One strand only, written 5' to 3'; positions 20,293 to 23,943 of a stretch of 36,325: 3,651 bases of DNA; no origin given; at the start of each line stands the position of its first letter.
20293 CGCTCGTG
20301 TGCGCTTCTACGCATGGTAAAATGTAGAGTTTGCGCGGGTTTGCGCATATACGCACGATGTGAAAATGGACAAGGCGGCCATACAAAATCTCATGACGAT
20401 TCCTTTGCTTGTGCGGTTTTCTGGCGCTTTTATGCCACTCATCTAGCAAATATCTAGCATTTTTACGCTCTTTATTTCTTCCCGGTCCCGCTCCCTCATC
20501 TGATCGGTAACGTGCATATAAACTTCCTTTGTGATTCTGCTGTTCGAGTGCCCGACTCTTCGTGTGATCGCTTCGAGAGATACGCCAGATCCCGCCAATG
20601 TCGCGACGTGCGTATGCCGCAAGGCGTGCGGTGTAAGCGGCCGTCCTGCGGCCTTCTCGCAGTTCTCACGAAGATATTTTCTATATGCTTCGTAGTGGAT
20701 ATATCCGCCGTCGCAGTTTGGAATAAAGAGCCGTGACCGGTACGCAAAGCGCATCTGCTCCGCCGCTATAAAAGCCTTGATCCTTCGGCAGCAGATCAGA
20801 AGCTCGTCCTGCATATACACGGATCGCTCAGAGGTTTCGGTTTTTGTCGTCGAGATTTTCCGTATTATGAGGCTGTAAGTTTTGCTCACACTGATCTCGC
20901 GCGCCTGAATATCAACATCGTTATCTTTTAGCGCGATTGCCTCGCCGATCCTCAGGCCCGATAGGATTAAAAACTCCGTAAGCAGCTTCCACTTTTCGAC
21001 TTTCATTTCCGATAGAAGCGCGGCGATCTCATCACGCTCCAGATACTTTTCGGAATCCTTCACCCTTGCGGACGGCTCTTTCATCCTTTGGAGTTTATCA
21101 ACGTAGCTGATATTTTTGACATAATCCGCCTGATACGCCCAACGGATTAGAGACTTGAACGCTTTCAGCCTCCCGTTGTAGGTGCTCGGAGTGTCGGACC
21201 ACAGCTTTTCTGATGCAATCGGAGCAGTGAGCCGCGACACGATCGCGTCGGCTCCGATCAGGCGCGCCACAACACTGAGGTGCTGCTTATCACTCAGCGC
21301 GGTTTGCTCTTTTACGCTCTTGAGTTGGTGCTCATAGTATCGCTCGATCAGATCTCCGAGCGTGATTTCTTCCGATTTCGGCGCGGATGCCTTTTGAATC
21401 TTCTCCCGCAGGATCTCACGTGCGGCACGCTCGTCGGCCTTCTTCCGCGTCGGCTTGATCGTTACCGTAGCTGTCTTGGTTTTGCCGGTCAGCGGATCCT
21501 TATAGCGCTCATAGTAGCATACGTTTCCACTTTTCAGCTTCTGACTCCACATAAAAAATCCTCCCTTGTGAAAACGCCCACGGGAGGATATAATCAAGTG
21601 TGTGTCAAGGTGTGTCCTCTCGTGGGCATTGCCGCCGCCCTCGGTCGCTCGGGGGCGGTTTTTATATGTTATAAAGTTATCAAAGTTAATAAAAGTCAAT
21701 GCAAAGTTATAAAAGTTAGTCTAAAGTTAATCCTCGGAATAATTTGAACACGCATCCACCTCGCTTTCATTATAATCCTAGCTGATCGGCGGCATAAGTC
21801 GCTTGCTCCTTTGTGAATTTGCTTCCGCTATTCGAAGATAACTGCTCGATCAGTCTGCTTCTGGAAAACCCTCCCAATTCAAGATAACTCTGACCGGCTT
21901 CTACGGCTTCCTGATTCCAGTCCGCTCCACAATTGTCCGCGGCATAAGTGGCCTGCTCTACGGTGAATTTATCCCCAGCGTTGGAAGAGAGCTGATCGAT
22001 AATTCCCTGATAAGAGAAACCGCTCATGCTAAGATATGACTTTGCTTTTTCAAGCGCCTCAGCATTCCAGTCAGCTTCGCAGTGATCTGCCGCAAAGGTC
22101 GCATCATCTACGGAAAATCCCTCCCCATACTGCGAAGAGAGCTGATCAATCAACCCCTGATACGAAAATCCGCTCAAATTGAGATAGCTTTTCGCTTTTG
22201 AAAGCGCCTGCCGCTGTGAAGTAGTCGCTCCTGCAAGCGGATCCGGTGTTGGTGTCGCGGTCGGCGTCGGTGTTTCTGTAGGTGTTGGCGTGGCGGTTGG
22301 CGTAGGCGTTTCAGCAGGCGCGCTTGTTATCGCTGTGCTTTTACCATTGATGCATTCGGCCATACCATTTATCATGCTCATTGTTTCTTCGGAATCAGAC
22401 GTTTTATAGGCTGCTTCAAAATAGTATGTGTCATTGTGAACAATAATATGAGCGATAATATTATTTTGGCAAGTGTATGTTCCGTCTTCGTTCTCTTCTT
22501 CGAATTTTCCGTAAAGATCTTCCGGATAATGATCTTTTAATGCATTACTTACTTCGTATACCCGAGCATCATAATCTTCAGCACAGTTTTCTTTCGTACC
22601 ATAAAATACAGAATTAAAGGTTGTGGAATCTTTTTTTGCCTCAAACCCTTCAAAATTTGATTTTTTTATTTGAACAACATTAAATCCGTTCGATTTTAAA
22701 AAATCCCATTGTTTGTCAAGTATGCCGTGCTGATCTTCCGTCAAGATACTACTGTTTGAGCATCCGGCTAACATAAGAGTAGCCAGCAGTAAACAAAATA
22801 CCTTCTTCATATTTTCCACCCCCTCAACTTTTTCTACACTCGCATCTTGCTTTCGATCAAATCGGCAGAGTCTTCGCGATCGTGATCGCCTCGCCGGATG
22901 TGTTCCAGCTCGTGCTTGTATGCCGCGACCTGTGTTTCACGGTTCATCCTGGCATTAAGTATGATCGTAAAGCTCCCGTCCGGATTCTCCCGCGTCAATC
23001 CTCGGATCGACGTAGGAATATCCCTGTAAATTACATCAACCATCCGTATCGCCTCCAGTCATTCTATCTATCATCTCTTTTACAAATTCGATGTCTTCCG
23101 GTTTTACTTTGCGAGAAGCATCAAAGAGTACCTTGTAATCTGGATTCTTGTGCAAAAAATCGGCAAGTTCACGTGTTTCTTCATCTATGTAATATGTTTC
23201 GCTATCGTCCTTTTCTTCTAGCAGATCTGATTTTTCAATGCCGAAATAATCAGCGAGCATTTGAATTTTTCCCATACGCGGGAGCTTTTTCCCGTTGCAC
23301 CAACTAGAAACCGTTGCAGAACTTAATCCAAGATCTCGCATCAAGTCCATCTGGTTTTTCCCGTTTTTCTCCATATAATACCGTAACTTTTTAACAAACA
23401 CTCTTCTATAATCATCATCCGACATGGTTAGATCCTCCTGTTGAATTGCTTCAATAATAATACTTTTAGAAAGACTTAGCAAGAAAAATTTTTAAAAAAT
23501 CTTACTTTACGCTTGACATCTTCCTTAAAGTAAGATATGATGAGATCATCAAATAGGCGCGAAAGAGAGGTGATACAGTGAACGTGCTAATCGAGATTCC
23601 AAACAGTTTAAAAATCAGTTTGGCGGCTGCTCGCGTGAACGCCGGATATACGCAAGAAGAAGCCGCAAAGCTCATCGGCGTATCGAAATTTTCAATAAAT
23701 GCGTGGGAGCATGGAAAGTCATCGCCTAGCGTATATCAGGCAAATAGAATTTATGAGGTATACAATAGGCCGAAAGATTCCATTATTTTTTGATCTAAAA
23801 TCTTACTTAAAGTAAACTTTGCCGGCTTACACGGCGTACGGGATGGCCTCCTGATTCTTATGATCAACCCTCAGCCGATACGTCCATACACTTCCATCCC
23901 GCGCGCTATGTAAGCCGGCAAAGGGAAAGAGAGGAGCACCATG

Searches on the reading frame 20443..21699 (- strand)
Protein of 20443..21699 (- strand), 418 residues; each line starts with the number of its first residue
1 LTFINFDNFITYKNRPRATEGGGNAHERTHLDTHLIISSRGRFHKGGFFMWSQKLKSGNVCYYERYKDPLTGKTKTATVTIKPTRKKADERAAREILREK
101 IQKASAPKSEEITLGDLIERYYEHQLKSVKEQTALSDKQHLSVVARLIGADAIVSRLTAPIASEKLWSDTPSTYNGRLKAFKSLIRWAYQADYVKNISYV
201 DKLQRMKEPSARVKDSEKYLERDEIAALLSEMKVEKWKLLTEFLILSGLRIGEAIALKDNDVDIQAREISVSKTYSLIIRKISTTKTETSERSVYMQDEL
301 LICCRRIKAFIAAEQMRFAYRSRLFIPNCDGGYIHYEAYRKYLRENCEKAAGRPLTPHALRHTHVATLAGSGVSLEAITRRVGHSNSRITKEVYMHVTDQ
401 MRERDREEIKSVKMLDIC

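Call 5: search_protein_families(library=pfam, proteins=[window:20443-21699:-], max_evalue=0.1)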
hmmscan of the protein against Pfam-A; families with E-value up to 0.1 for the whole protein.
window:20443-21699:- (418 aa): 1 family
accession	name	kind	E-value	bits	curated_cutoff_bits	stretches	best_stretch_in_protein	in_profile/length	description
PF00589.27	Phage_integrase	-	6.2e-22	78.6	27.1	1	219-400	2-171/172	Phage integrase family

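Call 6: search_protein_families(library=phrogs, proteins=[window:20443-21699:-], max_evalue=0.1)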
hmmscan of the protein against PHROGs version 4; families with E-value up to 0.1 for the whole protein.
window:20443-21699:- (418 aa): 10 families
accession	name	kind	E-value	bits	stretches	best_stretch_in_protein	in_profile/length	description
phrog_1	-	integration and excision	5.3e-59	202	1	48-404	107-442/611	integrase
phrog_216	-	integration and excision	1.4e-28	100.8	1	165-409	6-236/301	integrase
phrog_7685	-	integration and excision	2.9e-13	50.9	1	290-412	127-238/240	integrase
phrog_37757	-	unknown function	9.6e-08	33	1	50-103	1-57/58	-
phrog_5830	-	integration and excision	1.4e-05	25.5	1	172-293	63-182/318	integrase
phrog_23271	-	unknown function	3.3e-05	24.8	1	351-405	5-58/67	-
phrog_34557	-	integration and excision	0.00016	22.4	1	282-403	49-172/183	integrase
phrog_26960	-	unknown function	0.015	16.6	1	56-137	13-94/146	-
phrog_37709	-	unknown function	0.021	15.8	1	195-268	37-108/116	-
phrog_24633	-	unknown function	0.064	13.4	0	349-395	212-257/367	-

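Call 8: search_protein_families(library=ncbifam, proteins=[window:20443-21699:-], max_evalue=0.1)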
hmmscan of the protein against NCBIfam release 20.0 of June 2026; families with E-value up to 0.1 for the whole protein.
window:20443-21699:- (418 aa): 11 families
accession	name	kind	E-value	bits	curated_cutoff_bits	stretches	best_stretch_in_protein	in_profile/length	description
NF040815.2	recomb_XerA_Arch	equivalog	7.5e-22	78.2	220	1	177-403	64-260/263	site-specific tyrosine recombinase/integron integrase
TIGR02224.1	recomb_XerC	equivalog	2.4e-15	56.7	335.15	1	160-400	52-280/295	tyrosine recombinase XerC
TIGR02225.1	recomb_XerD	equivalog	1.1e-13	51.2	329.6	1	168-400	57-277/290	site-specific tyrosine recombinase XerD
TIGR02249.1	integrase_gron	subfamily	2.4e-12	46.9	265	2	179-274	66-155/315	integron integrase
NF001399.0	PRK00283.1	subfamily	9e-12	44.8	279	1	168-400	67-286/300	tyrosine recombinase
NF003462.0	PRK05084.1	equivalog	1.2e-06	27.5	267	1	243-408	203-355/360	tyrosine recombinase XerS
NF011946.0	PRK15417.1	equivalog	1.3e-06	27.8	435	1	341-399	259-317/337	integron integrase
NF007370.0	PRK09870.1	subfamily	0.0012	18.5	221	1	217-390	10-173/200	tyrosine-type DNA invertase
NF002685.0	PRK02436.1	equivalog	0.0036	17.2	178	1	193-288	70-165/245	site-specific tyrosine recombinase XerD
NF040693.1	recomb_GmtY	equivalog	0.01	15.1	340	1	346-400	384-435/441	gamma-mobile-trio recombinase GmtY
NF007371.0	PRK09871.1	subfamily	0.064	12.8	222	0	248-390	39-168/198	tyrosine-type DNA invertase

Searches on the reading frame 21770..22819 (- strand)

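Call 5: search_protein_families(library=pfam, proteins=[window:21770-22819:-], max_evalue=0.1)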
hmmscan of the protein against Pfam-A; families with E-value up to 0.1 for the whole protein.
window:21770-22819:- (349 aa): 2 families
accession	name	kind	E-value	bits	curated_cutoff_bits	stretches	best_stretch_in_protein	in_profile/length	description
PF07553.16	Lipoprotein_Ltp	-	3.6e-54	181.1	23.2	3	250-296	1-47/48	Host cell surface-exposed lipoprotein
PF08139.17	LPAM_1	-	0.0011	19.8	20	1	4-21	1-18/18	Prokaryotic membrane lipoprotein lipid attachment site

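Call 6: search_protein_families(library=phrogs, proteins=[window:21770-22819:-], max_evalue=0.1)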
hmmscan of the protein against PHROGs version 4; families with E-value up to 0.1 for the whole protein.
window:21770-22819:- (349 aa): 20 families
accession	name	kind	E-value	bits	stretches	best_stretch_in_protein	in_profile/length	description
phrog_4980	-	moron, auxiliary metabolic gene and host takeover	2.7e-68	230.4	2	158-295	43-177/181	superinfection exclusion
phrog_15667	-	moron, auxiliary metabolic gene and host takeover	2.2e-50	172.4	2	140-299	48-206/208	superinfection exclusion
phrog_13294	-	other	5.7e-14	53.1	2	205-279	208-279/294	lipoprotein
phrog_15511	-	unknown function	2.1e-07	31.4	1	163-198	225-260/511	-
phrog_11831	-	unknown function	0.00015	23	0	243-288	37-80/88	-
phrog_902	-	unknown function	0.00018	22.8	1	1-78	5-80/118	-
phrog_8564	-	unknown function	0.00092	20.1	0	208-241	14-46/69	-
phrog_23043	-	unknown function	0.003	18.7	1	163-211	48-92/164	-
phrog_6594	-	unknown function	0.0031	18.3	0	284-303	21-40/61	-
phrog_1119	-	moron, auxiliary metabolic gene and host takeover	0.008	17.6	1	4-58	1-51/78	Cor superinfection exclusion protein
phrog_22793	-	unknown function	0.015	15.9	0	224-254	81-111/177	-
phrog_935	-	unknown function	0.016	15.9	0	238-280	11-53/73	-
phrog_38031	-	unknown function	0.016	15.2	1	163-198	131-166/460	-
phrog_10642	-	unknown function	0.041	15.2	0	204-238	101-135/148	-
phrog_6073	-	lysis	0.047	15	0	4-29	1-26/67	Rz-like spanin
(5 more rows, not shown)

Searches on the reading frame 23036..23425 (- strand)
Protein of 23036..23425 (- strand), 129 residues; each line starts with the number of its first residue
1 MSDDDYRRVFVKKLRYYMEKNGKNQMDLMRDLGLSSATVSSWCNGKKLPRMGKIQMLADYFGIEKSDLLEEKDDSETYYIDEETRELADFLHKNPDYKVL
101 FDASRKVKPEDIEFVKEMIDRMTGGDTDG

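Call 106: search_protein_families(library=pfam, proteins=[window:23036-23425:-], max_evalue=0.01)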
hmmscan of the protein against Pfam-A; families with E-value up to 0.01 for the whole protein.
window:23036-23425:- (129 aa): 4 families
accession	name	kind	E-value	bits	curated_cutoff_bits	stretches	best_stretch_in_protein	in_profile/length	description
PF13443.12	HTH_26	-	8.5e-11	42.4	22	1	13-72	1-61/63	Cro/C1-type HTH DNA-binding domain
PF01381.28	HTH_3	-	2.1e-07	31.3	23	1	14-66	1-53/55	Helix-turn-helix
PF13560.12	HTH_31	-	6.6e-06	26.8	27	1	13-65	5-58/64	Helix-turn-helix domain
PF12844.13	HTH_19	-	0.0067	16.7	30.2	0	12-72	2-62/64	Helix-turn-helix domain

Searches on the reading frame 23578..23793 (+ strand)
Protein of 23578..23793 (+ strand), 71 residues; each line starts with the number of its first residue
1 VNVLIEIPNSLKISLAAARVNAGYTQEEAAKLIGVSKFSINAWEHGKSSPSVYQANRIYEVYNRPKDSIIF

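Call 106: search_protein_families(library=pfam, proteins=[window:23578-23793:+], max_evalue=0.01)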
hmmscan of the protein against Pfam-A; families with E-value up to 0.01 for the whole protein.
window:23578-23793:+ (71 aa): 3 families
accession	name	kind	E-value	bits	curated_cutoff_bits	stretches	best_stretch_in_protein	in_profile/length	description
PF01381.28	HTH_3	-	5.1e-11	42.9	23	1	15-65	1-51/55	Helix-turn-helix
PF13560.12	HTH_31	-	1.7e-07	31.8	27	1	15-66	6-58/64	Helix-turn-helix domain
PF12844.13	HTH_19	-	5.3e-07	29.9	30.2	1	15-67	4-56/64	Helix-turn-helix domain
